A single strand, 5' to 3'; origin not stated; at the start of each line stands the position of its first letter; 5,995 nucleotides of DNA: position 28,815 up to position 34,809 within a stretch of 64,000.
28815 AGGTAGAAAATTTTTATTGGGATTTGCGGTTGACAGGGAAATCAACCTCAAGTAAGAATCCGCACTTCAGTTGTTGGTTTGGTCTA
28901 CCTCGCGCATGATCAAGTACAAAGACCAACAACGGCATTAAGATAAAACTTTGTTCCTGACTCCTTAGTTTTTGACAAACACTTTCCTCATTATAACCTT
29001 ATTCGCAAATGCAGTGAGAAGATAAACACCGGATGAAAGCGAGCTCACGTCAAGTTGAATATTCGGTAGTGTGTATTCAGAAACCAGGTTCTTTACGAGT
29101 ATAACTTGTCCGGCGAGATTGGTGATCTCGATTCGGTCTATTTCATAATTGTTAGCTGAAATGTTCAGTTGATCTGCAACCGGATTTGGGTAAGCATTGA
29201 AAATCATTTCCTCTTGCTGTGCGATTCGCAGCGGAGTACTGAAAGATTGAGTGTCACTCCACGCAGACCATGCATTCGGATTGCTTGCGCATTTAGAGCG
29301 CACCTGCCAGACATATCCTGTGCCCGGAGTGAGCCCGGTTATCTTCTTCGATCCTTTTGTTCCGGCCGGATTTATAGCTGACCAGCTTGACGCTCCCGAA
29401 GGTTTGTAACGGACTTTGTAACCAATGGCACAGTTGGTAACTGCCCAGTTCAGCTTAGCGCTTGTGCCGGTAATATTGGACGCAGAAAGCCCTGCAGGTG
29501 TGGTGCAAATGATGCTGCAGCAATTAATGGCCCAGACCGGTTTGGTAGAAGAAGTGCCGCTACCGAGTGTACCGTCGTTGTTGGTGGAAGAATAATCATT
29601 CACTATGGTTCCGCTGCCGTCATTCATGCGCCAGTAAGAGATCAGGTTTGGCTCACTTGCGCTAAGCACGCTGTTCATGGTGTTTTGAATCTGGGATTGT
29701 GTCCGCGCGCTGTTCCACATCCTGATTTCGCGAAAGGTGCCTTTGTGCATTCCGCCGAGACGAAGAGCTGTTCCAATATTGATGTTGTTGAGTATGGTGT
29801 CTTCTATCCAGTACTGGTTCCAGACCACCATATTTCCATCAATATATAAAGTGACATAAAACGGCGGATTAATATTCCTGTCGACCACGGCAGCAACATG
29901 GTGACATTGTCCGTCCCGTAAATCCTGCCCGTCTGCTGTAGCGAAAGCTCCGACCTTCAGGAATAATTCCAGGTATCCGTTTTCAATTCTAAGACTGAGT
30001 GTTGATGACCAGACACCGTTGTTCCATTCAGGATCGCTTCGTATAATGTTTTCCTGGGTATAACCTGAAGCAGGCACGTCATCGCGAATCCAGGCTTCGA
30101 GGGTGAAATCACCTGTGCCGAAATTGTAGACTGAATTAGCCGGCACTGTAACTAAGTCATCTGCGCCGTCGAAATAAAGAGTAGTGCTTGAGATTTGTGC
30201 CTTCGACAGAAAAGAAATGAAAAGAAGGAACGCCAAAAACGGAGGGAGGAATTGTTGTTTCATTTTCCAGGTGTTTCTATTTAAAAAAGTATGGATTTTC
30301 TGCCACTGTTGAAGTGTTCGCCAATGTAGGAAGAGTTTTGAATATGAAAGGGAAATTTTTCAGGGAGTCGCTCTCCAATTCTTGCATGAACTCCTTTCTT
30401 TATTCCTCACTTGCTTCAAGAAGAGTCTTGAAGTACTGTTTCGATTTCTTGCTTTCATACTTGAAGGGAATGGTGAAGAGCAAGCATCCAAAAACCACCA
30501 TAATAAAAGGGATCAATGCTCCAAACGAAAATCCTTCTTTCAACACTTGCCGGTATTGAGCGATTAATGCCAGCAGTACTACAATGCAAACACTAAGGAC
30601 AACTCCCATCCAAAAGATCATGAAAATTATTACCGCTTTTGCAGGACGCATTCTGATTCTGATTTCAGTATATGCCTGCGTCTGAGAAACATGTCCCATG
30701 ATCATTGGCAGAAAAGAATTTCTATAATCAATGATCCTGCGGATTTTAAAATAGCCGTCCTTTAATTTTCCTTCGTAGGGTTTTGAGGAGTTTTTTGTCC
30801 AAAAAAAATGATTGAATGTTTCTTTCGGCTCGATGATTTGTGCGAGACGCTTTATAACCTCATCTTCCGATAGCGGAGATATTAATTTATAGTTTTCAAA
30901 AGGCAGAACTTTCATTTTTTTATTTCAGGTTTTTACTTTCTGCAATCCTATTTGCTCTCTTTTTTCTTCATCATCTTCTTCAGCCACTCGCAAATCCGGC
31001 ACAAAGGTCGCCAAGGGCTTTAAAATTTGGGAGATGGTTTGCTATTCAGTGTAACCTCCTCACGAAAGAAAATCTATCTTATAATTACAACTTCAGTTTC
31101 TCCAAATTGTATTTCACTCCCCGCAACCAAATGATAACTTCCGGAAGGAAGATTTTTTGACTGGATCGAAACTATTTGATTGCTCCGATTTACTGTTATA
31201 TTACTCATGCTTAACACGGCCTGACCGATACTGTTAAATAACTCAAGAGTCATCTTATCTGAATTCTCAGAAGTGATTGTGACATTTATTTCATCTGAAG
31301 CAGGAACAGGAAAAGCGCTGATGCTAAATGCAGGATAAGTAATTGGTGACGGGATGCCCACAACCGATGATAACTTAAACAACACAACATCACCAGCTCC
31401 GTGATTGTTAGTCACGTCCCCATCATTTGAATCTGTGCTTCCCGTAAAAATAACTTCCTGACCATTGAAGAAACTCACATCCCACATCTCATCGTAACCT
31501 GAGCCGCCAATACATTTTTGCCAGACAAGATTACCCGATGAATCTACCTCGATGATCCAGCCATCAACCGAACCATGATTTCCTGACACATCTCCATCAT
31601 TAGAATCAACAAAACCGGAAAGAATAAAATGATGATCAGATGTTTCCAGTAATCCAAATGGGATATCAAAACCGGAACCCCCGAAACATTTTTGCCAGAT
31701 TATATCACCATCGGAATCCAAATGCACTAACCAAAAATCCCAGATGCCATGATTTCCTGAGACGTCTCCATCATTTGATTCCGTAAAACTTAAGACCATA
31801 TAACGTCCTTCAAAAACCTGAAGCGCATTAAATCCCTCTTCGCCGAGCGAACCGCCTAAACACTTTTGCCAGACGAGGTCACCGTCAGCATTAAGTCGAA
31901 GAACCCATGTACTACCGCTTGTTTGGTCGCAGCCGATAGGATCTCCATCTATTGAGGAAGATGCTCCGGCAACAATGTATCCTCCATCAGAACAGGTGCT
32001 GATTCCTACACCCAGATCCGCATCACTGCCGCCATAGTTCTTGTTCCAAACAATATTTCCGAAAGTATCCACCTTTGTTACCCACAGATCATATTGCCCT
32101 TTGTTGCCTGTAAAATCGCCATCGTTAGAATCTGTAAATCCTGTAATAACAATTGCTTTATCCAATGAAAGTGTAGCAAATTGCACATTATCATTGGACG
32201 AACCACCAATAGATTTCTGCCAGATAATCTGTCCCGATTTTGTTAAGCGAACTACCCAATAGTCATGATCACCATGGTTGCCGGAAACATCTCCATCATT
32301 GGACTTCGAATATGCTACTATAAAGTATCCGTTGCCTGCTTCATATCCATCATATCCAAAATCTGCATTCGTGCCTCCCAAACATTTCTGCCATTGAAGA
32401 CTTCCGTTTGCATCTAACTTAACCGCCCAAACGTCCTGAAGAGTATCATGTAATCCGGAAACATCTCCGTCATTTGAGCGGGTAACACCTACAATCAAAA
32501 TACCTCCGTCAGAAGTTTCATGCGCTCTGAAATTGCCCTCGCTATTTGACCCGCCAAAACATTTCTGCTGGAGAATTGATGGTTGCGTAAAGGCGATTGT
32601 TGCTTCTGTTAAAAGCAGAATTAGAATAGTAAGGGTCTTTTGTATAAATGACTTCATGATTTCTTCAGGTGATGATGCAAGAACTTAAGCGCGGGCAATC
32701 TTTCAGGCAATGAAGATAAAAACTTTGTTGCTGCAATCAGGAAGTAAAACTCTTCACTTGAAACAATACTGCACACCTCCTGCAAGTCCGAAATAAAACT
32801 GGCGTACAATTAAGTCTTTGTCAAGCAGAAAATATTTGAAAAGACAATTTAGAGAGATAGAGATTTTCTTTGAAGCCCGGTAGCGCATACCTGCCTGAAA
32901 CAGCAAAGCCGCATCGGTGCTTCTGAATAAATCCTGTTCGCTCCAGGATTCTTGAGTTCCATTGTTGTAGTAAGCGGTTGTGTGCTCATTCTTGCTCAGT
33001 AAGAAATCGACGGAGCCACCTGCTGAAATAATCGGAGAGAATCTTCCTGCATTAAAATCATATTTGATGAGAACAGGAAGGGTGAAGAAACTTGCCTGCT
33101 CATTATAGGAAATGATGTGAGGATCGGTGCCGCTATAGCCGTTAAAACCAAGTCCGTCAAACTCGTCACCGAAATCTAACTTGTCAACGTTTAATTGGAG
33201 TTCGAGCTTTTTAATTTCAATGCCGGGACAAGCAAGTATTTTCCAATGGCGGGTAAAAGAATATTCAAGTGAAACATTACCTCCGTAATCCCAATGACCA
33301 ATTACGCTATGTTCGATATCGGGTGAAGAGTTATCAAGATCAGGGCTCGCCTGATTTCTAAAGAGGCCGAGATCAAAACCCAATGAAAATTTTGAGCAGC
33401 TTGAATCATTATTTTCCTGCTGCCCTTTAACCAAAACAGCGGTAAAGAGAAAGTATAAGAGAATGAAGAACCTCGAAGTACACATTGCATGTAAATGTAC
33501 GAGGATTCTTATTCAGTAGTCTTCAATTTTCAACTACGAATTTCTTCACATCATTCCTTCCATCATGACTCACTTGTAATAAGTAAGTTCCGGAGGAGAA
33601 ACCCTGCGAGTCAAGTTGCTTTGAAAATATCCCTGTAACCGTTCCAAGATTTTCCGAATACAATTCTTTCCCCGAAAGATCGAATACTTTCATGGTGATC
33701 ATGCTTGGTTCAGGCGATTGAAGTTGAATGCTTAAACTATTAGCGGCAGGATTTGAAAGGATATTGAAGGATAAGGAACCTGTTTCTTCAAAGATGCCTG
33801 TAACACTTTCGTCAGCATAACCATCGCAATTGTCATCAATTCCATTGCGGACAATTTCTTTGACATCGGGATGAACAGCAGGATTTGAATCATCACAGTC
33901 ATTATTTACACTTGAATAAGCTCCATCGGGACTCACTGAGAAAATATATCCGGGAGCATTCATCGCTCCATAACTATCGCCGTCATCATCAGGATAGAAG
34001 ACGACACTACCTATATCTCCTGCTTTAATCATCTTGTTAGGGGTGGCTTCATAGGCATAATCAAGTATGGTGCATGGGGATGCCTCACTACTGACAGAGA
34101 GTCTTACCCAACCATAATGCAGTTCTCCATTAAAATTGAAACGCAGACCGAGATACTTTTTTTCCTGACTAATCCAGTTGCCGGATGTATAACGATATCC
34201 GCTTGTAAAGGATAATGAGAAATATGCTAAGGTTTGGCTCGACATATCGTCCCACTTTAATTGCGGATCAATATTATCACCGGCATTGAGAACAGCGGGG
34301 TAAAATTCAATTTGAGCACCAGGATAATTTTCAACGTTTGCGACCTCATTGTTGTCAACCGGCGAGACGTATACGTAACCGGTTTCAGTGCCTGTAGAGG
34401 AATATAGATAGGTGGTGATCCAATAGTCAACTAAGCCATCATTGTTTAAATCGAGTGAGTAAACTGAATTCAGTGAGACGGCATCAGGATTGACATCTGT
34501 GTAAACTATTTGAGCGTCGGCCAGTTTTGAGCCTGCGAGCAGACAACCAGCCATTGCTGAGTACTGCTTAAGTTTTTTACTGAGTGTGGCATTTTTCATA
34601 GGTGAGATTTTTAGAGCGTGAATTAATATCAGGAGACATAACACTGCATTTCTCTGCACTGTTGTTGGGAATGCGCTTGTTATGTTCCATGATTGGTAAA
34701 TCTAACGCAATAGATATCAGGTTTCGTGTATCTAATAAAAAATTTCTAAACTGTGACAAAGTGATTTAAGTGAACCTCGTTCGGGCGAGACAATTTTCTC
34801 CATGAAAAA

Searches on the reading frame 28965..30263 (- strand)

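Call 54: search_protein_families(library=pfam, proteins=[window:28965-30263:-], max_evalue=0.001)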
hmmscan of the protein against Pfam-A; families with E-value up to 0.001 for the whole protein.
window:28965-30263:- (432 aa): 5 families
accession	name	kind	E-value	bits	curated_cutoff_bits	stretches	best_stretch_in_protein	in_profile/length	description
PF13385.13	Laminin_G_3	-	2.2e-14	54.3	27.6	1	32-193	1-151/151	Concanavalin A-like lectin/glucanases superfamily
PF18962.6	Por_Secre_tail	-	8.6e-13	48.8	27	1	358-429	2-74/75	Secretion system C-terminal sorting domain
PF00041.27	fn3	-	6.4e-08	33.1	25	1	255-336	2-81/84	Fibronectin type III domain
PF16656.11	Pur_ac_phosph_N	-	6e-05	24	30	1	259-343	6-93/93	Purple acid Phosphatase, N-terminal domain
PF25059.1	FN3_DSCAM-DSCAML_C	-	0.00036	21.2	39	1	272-323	12-64/89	DSCAM/DSCAML C-terminal Fn3-like domain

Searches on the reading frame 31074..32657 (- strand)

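Call 54: search_protein_families(library=pfam, proteins=[window:31074-32657:-], max_evalue=0.001)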
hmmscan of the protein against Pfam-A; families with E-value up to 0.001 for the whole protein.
window:31074-32657:- (527 aa): 1 family
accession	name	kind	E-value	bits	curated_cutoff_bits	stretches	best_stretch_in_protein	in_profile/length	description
PF18962.6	Por_Secre_tail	-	1.5e-08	35.2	27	1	449-515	2-65/75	Secretion system C-terminal sorting domain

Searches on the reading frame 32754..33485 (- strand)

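Call 54: search_protein_families(library=pfam, proteins=[window:32754-33485:-], max_evalue=0.001)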
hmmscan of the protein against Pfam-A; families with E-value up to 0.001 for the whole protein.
window:32754-33485:- (243 aa): 2 families
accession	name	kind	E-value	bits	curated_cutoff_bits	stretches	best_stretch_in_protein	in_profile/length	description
PF13568.12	OMP_b-brl_2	-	1.5e-10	41.9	27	1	25-210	6-162/175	Outer membrane protein beta-barrel domain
PF13505.12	OMP_b-brl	-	1.8e-05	25.5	28.7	1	31-233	20-170/175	Outer membrane protein beta-barrel domain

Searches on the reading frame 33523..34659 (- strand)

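Call 54: search_protein_families(library=pfam, proteins=[window:33523-34659:-], max_evalue=0.001)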
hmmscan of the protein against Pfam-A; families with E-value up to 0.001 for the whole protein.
window:33523-34659:- (378 aa): 2 families
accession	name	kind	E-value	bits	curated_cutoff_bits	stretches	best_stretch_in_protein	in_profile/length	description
PF11617.13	Cu-binding_MopE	-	1.1e-09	38.8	27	1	254-284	1-30/30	Putative metal-binding motif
PF18962.6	Por_Secre_tail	-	6.9e-09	36.3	27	1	303-376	4-75/75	Secretion system C-terminal sorting domain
